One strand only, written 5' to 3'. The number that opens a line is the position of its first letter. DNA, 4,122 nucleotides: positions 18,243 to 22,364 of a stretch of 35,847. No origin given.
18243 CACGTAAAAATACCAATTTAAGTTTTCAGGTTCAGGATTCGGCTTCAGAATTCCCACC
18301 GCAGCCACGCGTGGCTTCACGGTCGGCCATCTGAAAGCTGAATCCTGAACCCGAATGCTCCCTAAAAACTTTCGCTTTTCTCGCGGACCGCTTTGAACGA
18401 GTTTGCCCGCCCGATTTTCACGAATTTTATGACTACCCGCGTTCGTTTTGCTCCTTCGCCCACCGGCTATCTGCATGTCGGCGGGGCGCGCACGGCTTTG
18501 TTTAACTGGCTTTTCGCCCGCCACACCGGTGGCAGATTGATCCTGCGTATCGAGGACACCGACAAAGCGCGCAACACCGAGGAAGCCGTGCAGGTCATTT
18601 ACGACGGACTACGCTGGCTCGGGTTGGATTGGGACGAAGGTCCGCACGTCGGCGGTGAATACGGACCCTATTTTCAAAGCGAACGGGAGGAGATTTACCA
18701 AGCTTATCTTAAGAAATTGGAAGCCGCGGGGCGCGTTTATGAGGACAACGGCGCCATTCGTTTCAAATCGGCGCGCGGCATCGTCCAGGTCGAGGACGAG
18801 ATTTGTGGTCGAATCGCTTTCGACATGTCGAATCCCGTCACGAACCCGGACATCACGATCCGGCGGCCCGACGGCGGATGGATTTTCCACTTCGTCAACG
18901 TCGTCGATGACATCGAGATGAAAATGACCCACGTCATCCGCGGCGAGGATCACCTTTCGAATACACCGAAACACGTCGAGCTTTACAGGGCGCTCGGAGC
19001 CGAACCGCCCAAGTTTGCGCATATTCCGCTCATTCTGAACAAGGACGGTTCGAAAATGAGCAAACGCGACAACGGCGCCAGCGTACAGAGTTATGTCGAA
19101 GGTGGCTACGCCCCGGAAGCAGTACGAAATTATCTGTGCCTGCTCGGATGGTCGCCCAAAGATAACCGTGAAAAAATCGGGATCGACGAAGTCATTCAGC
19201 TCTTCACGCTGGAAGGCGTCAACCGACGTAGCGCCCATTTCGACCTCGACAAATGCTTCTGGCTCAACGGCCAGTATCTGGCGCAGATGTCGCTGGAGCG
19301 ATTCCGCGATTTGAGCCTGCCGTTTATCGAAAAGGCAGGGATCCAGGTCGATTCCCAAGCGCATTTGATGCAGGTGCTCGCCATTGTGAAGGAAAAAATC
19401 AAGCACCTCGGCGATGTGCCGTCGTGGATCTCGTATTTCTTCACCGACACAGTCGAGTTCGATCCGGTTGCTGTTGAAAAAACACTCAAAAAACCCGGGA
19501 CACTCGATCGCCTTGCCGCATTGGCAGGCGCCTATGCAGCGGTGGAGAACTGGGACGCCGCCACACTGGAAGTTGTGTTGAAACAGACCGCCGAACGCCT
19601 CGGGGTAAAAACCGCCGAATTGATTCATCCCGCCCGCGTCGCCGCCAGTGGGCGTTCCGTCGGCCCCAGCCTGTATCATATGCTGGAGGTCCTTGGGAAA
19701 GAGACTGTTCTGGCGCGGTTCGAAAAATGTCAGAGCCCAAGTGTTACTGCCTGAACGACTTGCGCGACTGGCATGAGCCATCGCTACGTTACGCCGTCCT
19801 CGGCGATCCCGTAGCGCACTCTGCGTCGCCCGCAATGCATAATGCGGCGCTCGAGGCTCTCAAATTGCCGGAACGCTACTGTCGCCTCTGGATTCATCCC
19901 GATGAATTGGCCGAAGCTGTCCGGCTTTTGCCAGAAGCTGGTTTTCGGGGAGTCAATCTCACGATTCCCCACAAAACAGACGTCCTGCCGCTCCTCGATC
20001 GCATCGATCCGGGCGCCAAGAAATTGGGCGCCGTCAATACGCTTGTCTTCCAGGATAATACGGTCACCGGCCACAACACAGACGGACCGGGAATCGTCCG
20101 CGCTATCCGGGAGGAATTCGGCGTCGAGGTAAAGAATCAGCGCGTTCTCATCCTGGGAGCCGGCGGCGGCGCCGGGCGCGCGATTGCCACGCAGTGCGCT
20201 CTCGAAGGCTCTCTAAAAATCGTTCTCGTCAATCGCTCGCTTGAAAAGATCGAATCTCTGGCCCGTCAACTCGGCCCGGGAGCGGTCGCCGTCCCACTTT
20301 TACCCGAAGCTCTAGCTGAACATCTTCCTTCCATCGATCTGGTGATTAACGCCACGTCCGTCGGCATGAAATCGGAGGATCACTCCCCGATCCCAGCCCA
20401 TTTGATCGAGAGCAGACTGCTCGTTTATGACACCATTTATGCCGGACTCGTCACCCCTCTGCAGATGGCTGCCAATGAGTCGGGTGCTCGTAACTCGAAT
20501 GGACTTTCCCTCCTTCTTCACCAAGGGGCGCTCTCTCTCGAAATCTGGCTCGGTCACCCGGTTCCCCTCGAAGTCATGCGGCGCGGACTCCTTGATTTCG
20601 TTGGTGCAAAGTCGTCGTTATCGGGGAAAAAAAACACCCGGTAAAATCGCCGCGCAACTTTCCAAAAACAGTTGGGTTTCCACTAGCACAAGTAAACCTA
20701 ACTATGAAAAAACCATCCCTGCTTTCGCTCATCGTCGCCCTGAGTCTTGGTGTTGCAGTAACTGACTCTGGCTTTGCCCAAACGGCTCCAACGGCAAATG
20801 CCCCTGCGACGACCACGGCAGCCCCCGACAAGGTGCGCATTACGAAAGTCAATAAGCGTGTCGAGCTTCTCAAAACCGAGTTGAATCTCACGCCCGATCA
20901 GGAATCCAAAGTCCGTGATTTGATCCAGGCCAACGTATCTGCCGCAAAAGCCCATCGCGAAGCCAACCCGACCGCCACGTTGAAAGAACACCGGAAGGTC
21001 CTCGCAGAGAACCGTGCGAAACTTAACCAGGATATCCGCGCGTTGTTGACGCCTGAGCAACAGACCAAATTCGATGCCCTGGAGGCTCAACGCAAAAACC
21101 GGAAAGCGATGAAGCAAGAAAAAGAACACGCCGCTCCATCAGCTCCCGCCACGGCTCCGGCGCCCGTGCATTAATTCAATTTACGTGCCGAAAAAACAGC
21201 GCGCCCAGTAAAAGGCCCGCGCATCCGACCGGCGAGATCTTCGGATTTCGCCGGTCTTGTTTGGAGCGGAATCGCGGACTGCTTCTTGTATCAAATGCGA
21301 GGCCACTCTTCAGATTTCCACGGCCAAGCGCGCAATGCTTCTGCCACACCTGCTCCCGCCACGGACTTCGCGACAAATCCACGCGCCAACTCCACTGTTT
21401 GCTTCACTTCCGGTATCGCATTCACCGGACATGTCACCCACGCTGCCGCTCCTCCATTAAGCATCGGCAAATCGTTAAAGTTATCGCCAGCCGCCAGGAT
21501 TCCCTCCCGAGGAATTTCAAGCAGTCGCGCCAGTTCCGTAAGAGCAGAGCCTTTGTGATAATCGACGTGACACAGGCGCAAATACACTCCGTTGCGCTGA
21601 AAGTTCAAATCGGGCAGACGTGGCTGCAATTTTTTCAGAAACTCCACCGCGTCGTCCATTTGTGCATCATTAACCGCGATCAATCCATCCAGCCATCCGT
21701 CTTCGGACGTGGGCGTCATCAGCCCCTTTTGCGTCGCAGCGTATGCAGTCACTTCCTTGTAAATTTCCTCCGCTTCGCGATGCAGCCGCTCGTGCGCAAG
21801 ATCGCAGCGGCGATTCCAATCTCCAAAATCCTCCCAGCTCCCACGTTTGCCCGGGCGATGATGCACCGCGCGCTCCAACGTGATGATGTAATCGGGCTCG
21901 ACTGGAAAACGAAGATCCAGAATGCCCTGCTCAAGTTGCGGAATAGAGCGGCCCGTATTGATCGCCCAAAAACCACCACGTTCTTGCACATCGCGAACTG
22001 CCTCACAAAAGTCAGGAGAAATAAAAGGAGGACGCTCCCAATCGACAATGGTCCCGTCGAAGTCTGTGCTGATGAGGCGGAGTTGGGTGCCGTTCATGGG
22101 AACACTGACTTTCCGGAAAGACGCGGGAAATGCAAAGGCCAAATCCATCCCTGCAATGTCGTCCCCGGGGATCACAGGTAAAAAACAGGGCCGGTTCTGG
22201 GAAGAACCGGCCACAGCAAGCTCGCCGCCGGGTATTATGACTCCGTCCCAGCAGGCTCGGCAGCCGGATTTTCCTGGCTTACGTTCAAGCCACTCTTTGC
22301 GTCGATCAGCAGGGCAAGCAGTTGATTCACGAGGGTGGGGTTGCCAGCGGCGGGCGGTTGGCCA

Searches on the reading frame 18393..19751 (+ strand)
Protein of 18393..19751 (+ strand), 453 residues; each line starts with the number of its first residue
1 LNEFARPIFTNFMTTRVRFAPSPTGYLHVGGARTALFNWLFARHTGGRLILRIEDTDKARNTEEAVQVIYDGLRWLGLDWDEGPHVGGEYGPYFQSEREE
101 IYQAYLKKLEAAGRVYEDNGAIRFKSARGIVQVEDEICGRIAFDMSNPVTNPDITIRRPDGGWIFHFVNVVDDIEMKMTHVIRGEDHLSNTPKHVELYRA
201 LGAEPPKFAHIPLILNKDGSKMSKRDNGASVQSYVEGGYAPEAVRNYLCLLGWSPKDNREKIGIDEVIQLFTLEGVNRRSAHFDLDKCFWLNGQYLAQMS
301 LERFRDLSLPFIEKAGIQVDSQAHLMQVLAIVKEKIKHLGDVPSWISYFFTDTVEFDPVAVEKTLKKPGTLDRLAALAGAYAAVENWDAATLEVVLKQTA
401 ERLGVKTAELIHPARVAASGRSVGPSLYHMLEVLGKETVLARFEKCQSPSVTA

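Call 73: search_protein_families(library=pfam, proteins=[window:18393-19751:+], max_evalue=0.0001)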
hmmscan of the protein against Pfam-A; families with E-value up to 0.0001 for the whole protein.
window:18393-19751:+ (453 aa): 2 families
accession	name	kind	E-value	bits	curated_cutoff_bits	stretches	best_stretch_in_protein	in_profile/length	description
PF00749.27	tRNA-synt_1c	-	9.7e-76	255.1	23.4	2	16-118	3-97/314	tRNA synthetases class I (E and Q), catalytic domain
PF19269.4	Anticodon_2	-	1.3e-31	110.3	23.6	1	310-445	8-139/141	Anticodon binding domain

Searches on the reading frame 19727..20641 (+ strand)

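Call 73: search_protein_families(library=pfam, proteins=[window:19727-20641:+], max_evalue=0.0001)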
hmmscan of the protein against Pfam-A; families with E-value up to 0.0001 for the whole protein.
window:19727-20641:+ (305 aa): 4 families
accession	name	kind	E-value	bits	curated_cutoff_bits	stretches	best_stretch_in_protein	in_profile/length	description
PF08501.16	Shikimate_dh_N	-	2.2e-25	89.1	27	1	24-106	1-83/83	Shikimate dehydrogenase substrate binding domain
PF18317.6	SDH_C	-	1.1e-09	38.3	25.8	1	259-286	1-28/31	Shikimate 5'-dehydrogenase C-terminal domain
PF01488.26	Shikimate_DH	-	5.3e-09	36.7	24.3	1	130-211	6-84/138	Shikimate / quinate 5-dehydrogenase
PF03435.24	Sacchrp_dh_NADP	-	6.4e-06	27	25.1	1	140-237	1-99/129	Saccharopine dehydrogenase NADP binding domain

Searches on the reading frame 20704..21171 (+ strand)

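Call 73: search_protein_families(library=pfam, proteins=[window:20704-21171:+], max_evalue=0.0001)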
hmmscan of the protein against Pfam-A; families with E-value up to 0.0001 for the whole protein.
window:20704-21171:+ (156 aa): 1 family
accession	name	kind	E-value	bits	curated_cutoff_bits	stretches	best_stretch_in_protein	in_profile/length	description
PF07813.17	LTXXQ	-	9.7e-06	26.7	24.3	0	51-89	4-42/100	LTXXQ motif family protein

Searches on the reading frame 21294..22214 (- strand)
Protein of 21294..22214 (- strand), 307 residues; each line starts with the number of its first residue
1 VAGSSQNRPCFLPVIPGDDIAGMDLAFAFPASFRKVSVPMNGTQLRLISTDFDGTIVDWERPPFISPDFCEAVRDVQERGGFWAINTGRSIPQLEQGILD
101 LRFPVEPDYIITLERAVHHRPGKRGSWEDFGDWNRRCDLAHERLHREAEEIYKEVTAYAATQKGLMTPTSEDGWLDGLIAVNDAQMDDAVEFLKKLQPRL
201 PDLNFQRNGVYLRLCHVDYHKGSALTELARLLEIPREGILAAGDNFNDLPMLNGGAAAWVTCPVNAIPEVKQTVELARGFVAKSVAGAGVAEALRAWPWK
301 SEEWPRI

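Call 73: search_protein_families(library=pfam, proteins=[window:21294-22214:-], max_evalue=0.0001)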
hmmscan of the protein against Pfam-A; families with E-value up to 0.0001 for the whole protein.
window:21294-22214:- (307 aa): 3 families
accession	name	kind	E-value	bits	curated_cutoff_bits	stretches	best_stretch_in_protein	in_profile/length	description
PF08282.18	Hydrolase_3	-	8.8e-17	62.1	20.9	1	186-294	151-255/255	haloacid dehalogenase-like hydrolase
PF05116.19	S6PP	-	1.1e-08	35.4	20.3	1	219-297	164-245/247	Sucrose-6F-phosphate phosphohydrolase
PF00702.32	Hydrolase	-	2.3e-05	25.3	26.4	0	222-253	157-188/191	haloacid dehalogenase-like hydrolase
